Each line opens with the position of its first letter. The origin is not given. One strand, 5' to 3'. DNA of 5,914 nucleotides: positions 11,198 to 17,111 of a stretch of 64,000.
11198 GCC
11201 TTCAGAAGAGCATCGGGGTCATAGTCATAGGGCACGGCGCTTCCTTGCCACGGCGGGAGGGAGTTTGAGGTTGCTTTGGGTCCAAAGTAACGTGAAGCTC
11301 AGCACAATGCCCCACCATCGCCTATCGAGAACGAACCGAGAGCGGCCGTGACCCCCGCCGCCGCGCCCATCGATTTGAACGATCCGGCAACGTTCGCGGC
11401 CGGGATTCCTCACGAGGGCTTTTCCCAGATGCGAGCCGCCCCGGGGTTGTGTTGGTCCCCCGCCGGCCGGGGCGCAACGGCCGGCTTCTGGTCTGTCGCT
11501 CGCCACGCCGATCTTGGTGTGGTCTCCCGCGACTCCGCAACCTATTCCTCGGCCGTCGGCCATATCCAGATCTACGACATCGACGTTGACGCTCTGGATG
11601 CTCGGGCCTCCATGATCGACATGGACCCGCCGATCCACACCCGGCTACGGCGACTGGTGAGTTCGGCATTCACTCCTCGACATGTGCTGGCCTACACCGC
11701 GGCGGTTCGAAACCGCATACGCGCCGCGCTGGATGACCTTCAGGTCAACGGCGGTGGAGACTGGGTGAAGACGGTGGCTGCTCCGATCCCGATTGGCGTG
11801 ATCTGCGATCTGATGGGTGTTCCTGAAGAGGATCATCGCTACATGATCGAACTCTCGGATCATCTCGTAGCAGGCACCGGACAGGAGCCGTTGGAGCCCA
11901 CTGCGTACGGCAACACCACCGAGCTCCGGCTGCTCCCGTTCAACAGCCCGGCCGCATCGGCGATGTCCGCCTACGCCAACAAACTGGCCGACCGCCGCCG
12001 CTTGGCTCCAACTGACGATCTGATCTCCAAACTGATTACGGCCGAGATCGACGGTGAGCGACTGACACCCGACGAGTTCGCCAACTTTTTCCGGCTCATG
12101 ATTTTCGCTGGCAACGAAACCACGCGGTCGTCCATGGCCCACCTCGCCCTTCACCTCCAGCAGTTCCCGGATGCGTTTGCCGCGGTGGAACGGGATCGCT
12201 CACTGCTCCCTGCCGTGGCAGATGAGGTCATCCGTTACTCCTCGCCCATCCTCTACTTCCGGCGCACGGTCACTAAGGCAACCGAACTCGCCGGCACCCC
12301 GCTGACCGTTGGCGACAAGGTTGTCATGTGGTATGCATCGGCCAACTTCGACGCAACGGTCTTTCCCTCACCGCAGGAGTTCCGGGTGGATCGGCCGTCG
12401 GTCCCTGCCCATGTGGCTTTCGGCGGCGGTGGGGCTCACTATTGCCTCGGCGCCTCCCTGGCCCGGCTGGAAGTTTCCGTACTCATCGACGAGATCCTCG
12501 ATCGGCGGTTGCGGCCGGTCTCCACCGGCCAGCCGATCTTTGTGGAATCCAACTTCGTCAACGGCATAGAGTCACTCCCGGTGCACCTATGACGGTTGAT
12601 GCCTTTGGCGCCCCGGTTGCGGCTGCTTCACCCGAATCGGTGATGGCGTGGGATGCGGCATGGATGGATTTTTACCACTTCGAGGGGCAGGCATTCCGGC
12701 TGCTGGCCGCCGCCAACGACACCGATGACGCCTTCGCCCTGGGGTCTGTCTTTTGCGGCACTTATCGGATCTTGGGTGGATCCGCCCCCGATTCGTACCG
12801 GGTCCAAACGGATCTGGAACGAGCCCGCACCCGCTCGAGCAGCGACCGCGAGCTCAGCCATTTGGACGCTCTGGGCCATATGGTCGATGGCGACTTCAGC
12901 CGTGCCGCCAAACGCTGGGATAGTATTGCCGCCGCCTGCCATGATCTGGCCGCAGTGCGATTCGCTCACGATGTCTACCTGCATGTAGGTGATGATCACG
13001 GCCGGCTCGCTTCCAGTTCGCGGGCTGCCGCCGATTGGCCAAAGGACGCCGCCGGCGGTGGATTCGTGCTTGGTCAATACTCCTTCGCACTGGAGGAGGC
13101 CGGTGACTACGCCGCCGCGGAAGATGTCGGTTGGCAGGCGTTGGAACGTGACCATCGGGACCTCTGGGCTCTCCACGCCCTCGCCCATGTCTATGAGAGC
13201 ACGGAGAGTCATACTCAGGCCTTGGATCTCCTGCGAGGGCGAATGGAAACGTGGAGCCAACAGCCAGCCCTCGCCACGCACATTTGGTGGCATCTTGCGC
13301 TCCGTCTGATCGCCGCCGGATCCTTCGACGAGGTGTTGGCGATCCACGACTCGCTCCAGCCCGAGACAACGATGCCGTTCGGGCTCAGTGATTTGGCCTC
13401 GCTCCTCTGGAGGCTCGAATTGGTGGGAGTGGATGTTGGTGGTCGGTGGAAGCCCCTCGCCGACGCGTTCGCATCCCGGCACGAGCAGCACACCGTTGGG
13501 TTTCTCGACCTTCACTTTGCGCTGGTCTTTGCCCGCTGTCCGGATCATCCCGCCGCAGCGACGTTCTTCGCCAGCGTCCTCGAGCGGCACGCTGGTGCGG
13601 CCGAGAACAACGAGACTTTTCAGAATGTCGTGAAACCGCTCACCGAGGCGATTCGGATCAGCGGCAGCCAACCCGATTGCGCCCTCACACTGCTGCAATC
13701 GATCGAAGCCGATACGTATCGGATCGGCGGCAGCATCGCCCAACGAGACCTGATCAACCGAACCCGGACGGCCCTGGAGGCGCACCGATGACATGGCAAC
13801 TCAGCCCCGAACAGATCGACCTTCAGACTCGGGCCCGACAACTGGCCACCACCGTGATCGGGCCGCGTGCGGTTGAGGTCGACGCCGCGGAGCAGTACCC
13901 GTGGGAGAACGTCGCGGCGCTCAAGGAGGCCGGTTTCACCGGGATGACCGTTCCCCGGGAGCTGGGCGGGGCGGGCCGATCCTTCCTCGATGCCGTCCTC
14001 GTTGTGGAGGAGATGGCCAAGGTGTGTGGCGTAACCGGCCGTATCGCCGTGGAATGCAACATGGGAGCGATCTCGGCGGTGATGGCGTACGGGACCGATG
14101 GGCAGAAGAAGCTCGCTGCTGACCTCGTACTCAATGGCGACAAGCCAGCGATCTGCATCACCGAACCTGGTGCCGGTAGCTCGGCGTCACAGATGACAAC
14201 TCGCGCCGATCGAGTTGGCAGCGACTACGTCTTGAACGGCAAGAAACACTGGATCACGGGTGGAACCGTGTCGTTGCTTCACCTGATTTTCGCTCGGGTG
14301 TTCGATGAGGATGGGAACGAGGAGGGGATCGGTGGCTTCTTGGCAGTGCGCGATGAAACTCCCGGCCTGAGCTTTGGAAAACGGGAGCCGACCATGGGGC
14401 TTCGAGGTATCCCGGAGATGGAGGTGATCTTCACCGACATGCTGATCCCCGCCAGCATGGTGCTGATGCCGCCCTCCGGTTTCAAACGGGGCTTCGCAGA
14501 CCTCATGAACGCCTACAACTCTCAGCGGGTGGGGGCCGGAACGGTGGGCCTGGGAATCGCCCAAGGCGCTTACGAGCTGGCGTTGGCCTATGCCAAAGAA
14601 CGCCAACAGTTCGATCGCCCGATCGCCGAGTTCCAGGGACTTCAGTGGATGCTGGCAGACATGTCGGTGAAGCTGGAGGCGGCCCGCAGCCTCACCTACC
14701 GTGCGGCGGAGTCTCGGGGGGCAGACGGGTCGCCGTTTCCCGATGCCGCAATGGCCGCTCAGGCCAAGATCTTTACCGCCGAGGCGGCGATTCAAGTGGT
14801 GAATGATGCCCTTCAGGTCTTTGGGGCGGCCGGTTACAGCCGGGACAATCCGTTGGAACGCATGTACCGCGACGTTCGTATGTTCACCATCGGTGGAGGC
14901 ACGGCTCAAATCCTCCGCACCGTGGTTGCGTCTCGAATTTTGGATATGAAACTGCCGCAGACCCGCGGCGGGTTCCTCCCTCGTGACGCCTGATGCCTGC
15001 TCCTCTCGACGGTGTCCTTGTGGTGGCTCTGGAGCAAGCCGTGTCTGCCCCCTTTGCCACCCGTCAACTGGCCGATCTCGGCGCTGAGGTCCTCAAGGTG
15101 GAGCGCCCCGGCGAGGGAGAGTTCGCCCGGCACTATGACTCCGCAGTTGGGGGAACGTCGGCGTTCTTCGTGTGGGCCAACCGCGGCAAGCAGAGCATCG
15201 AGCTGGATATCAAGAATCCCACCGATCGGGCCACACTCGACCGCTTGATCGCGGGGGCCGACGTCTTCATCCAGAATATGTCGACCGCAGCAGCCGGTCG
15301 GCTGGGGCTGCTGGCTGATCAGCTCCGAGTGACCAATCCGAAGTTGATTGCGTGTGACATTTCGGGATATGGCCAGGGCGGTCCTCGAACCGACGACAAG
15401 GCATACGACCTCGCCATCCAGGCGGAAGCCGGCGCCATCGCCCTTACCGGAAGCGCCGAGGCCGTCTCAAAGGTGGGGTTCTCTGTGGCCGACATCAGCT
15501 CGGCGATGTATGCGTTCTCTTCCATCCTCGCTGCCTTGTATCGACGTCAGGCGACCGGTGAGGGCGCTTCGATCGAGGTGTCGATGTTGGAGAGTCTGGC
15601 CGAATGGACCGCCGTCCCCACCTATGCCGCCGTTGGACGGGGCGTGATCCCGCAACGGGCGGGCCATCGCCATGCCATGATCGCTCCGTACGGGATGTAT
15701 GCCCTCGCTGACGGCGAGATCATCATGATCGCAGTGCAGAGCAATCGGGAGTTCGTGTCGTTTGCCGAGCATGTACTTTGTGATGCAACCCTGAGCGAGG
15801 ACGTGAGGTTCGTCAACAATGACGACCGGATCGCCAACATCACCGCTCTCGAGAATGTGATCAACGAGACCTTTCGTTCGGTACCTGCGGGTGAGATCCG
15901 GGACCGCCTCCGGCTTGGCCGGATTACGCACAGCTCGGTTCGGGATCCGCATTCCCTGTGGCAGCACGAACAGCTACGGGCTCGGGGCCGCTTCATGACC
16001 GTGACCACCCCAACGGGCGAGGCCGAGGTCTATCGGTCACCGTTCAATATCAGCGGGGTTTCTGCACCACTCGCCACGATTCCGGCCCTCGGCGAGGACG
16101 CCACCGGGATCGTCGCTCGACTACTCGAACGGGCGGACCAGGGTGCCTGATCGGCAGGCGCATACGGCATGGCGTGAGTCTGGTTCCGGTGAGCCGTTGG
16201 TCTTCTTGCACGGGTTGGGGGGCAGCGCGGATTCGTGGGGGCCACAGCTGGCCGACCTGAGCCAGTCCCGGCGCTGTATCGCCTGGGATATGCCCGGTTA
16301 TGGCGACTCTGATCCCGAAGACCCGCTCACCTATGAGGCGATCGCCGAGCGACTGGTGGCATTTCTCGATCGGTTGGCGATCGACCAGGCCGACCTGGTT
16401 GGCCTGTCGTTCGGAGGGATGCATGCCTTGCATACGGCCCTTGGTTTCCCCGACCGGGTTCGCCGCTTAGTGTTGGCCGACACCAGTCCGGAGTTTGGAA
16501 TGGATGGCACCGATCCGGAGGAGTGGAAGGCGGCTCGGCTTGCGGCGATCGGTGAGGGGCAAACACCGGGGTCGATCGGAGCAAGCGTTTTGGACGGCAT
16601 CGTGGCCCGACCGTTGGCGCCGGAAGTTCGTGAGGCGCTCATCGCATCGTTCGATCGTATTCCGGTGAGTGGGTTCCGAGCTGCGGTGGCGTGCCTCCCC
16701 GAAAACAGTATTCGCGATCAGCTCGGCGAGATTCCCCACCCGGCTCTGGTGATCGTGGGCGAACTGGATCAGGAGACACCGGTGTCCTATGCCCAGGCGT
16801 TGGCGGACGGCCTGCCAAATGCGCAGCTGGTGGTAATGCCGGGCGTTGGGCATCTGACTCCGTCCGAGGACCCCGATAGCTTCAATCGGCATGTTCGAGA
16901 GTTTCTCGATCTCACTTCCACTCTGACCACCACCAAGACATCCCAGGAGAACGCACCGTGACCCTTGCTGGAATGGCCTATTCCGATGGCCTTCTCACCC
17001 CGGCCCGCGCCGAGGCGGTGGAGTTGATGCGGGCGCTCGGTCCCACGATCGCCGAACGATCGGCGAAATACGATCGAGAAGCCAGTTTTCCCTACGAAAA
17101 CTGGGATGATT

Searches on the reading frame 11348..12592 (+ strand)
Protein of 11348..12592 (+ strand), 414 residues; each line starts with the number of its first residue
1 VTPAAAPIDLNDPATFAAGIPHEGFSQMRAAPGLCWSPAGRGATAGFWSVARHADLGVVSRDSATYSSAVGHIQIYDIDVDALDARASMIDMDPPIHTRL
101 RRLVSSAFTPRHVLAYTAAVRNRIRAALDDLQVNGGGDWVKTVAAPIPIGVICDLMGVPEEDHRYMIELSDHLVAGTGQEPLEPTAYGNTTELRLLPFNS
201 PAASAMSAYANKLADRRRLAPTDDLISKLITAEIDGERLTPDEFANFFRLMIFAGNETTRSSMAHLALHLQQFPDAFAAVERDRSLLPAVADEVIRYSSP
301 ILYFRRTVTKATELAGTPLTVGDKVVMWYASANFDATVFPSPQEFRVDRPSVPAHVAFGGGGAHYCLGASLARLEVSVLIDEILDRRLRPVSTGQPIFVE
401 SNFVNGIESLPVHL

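Call 7: search_protein_families(library=pfam, proteins=[window:11348-12592:+])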
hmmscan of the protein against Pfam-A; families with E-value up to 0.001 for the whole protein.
window:11348-12592:+ (414 aa): 1 family
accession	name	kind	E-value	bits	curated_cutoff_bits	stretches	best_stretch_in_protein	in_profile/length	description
PF00067.27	p450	-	4e-19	69.2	22.8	1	221-386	237-431/462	Cytochrome P450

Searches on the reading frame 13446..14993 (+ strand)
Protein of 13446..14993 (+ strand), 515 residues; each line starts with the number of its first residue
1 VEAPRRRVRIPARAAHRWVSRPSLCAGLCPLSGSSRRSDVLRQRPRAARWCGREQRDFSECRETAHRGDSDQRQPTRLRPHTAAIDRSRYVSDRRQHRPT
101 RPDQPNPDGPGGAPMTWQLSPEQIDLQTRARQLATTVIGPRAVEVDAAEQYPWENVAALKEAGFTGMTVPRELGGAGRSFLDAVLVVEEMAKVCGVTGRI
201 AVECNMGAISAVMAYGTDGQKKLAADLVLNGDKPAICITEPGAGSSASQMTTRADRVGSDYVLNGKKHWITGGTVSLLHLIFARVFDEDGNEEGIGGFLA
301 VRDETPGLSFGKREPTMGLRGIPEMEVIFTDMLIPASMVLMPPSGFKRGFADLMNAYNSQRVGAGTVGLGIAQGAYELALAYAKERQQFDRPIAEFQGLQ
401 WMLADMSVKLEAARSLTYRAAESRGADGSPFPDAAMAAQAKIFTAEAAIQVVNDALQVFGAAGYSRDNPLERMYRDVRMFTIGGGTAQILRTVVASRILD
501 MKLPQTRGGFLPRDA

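Call 7: search_protein_families(library=pfam, proteins=[window:13446-14993:+])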
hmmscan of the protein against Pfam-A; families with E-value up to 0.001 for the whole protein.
window:13446-14993:+ (515 aa): 4 families
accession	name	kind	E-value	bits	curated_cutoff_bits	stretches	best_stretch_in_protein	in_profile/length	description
PF00441.29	Acyl-CoA_dh_1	-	2.9e-44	151.3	22.4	1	348-499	2-150/150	Acyl-CoA dehydrogenase, C-terminal domain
PF08028.16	Acyl-CoA_dh_2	-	1.2e-23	84.3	22.7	1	364-480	3-126/134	Acyl-CoA dehydrogenase, C-terminal domain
PF02771.21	Acyl-CoA_dh_N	-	6.5e-23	81.7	22.9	1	120-222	1-103/113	Acyl-CoA dehydrogenase, N-terminal domain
PF02770.24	Acyl-CoA_dh_M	-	7.1e-21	74.6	33.3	1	235-332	1-97/97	Acyl-CoA dehydrogenase, middle domain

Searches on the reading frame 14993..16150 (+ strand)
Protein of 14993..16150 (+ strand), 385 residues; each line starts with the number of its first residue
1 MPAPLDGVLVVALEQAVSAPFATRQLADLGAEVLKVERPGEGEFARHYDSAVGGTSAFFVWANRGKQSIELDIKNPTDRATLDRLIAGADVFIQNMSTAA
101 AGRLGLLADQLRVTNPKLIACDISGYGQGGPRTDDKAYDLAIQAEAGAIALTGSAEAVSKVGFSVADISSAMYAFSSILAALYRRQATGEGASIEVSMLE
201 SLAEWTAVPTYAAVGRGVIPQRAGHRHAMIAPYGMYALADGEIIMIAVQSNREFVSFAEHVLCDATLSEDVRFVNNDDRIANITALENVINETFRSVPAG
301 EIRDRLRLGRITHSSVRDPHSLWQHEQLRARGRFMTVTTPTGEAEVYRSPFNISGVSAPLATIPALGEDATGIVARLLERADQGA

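Call 7: search_protein_families(library=pfam, proteins=[window:14993-16150:+])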
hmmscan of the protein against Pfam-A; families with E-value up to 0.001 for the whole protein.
window:14993-16150:+ (385 aa): 1 family
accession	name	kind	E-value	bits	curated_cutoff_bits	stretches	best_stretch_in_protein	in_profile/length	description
PF02515.22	CoA_transf_3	-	2.3e-96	323.6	23.3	1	5-369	1-365/366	CoA-transferase family III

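Call 8: search_protein_families(library=ncbifam, proteins=[window:14993-16150:+])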
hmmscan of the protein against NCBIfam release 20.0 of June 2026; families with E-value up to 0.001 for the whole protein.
window:14993-16150:+ (385 aa): 7 families
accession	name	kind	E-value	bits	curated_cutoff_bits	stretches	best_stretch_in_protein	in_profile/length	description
NF008511.0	PRK11430.1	equivalog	2.8e-58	197.8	522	1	3-312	8-316/381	CoA:oxalate CoA-transferase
NF052585.1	SucGlutTfsCaiB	equivalog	7.4e-57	192.7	750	1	3-378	6-389/394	succinate--glutarate CoA-transferase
NF041294.1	Scnl_mescCoAtase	equivalog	1.9e-50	172.1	700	1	5-347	4-350/381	succinyl-CoA:mesaconate CoA-transferase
NF003809.0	PRK05398.1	subfamily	3.5e-47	160.9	442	2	2-202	2-204/416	formyl-CoA transferase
TIGR03253.1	oxalate_frc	equivalog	9.8e-46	156.3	504.2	2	3-202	2-203/416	formyl-CoA transferase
NF002914.1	PRK03525.1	equivalog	1.1e-32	113.5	413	1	4-343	9-345/400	L-carnitine CoA-transferase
TIGR04253.1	mesacon_CoA_iso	equivalog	6.6e-14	51.7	725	1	5-198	3-194/403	2-methylfumaryl-CoA isomerase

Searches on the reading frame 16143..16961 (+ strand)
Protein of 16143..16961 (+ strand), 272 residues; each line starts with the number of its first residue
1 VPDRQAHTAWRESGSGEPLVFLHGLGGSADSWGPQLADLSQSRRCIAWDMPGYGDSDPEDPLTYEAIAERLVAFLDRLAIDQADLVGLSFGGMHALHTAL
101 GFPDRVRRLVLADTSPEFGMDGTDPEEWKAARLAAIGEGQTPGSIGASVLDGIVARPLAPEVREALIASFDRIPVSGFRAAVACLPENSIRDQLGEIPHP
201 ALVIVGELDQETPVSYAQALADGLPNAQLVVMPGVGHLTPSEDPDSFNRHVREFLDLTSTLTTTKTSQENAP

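Call 7: search_protein_families(library=pfam, proteins=[window:16143-16961:+])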
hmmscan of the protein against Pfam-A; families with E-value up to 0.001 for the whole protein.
window:16143-16961:+ (272 aa): 4 families
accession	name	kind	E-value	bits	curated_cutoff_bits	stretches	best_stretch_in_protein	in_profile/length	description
PF00561.26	Abhydrolase_1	-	2.6e-29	103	25.8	1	18-243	2-244/245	alpha/beta hydrolase fold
PF12697.13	Abhydrolase_6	-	2.6e-25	90.8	26.3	1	19-248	1-215/217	Alpha/beta hydrolase family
PF12146.15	Hydrolase_4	-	8e-08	32.3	27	1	19-120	7-113/239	Serine aminopeptidase, S33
PF08386.16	Abhydrolase_4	-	9.2e-08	32.6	21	1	195-256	31-92/103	TAP-like protein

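Call 8: search_protein_families(library=ncbifam, proteins=[window:16143-16961:+])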
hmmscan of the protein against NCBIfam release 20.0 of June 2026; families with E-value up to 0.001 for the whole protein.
window:16143-16961:+ (272 aa): 37 families (the best 25 are shown)
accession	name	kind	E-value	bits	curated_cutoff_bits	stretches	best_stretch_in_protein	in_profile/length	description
NF051488.1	bifunc_PcaDC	exception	6.1e-46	157.3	390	1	13-259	7-254/375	bifunctional 3-oxoadipate enol-lactonase/4-carboxymuconolactone decarboxylase PcaDC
TIGR02427.1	protocat_pcaD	equivalog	3.7e-40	137.9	255.85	1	15-255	12-250/251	3-oxoadipate enol-lactonase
NF051487.1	bifunc_PcaCD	exception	4.2e-33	115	430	1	10-256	162-412/413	bifunctional 4-carboxymuconolactone decarboxylase/3-oxoadipate enol-lactonase PcaCD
NF011457.0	PRK14875.1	equivalog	3.3e-30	105.3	307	2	9-111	123-228/372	acetoin dehydrogenase dihydrolipoyllysine-residue acetyltransferase subunit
TIGR01738.1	bioH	equivalog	3.4e-24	85.8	206.95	2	16-135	3-119/245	pimeloyl-ACP methyl ester esterase BioH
TIGR03695.1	menH_SHCHC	equivalog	5.6e-24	84.9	208.55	2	17-116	3-106/252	2-succinyl-6-hydroxy-2,4-cyclohexadiene-1-carboxylate synthase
TIGR03611.1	RutD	equivalog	1e-23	84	238.5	2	16-112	13-111/258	pyrimidine utilization protein D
NF045632.1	hydroxlase_HsaD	equivalog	3.7e-22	78.6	400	1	13-112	31-135/290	4,5:9,10-diseco-3-hydroxy-5,9,17-trioxoandrosta-1(10),2-diene-4-oate hydrolase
NF007954.0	PRK10673.1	equivalog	8.1e-22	77.7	399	2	13-116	13-116/255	esterase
NF002938.0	PRK03592.1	equivalog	3.3e-20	72.6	241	1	8-115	22-130/298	haloalkane dehalogenase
TIGR03343.1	biphenyl_bphD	equivalog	4.5e-20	72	462.15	2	10-113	24-133/282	2-hydroxy-6-oxo-6-phenylhexa-2,4-dienoate hydrolase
NF050089.1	i_nPHAscl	equivalog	1.2e-19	70.4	300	1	8-116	9-119/288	intracellular short-chain-length polyhydroxyalkanoate depolymerase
TIGR03056.1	bchO_mg_che_rel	equivalog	3.7e-19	68.8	172.55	2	14-110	24-124/278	alpha/beta fold hydrolase BchO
TIGR01250.1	pro_imino_pep_2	subfamily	1e-17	64.7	167.65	2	186-255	219-287/288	proline iminopeptidase-family hydrolase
NF052610.1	macro_16_ester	equivalog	6.9e-16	58.4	420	2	62-116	75-129/281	alpha/beta fold macrolide esterase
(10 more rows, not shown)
